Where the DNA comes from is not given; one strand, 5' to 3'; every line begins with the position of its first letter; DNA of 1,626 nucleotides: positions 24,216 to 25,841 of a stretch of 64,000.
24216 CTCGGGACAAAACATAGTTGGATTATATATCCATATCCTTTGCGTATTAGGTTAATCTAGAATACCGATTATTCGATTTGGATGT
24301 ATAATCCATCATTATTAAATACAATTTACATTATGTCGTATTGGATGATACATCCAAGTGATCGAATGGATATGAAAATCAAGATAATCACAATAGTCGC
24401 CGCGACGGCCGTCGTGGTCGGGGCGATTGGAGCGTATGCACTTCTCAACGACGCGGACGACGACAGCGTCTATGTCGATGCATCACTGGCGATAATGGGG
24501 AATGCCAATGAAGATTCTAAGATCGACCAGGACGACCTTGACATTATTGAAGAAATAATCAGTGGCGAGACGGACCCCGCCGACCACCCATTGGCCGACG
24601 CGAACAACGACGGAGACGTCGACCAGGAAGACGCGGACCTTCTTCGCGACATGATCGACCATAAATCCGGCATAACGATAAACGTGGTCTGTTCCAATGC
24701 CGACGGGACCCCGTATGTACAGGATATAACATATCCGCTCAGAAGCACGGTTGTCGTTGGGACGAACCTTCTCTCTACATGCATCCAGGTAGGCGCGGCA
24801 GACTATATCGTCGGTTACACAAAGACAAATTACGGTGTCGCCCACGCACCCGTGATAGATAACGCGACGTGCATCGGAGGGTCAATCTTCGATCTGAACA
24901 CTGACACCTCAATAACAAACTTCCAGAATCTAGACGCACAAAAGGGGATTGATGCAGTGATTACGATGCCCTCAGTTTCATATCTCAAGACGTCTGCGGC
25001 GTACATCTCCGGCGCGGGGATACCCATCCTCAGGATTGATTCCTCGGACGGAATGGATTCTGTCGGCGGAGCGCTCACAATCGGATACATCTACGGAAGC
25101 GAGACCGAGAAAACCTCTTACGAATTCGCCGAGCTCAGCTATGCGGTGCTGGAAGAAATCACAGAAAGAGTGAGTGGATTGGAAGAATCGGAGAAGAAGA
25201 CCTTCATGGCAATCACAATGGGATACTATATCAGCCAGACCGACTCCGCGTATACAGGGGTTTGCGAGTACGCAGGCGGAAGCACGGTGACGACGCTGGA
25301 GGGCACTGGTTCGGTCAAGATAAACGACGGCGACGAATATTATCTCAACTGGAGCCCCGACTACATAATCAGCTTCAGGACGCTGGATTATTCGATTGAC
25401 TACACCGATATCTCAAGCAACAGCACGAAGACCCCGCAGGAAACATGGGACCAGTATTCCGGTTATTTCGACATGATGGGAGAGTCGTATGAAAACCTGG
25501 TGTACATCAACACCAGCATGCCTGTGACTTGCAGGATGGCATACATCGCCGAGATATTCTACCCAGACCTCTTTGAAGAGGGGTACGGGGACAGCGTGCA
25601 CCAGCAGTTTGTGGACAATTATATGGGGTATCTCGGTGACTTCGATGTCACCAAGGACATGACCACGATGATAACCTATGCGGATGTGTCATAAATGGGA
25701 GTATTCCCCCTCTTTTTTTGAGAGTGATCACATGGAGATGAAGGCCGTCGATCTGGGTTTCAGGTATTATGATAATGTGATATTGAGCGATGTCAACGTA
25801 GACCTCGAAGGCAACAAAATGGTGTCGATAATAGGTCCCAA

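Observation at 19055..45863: A 17-nt palindrome, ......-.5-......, marks every promoter of the reductase/importer/chelatase genes and of a second importer 10 kb away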

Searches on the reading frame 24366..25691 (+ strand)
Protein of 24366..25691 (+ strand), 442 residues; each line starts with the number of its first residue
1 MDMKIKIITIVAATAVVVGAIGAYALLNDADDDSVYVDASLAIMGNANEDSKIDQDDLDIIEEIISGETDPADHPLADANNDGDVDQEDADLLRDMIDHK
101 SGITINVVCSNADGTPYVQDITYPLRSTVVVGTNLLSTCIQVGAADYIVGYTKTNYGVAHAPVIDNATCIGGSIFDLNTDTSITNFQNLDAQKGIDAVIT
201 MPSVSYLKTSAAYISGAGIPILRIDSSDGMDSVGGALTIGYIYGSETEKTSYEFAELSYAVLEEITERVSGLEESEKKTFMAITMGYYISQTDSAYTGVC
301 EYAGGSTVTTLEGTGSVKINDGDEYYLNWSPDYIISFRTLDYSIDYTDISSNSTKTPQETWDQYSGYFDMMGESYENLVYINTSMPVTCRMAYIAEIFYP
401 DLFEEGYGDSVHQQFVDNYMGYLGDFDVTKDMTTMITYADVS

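Call 14: search_protein_families(library=pfam, proteins=[window:24366-25691:+])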
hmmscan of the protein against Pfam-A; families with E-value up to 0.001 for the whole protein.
window:24366-25691:+ (442 aa): 0 families

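Call 43: search_protein_families(library=pfam, max_evalue=0.05, proteins=[window:24366-25691:+])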
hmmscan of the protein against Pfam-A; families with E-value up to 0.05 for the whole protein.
window:24366-25691:+ (442 aa): 1 family
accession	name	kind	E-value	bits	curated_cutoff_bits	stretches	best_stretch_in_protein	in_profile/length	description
PF00404.24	Dockerin_1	-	0.0033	18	22.9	1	48-96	5-55/57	Dockerin type I domain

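Call 95: search_protein_families(library=ncbifam, max_evalue=0.00001, proteins=[window:24366-25691:+])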
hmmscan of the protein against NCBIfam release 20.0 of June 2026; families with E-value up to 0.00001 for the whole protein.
window:24366-25691:+ (442 aa): 0 families
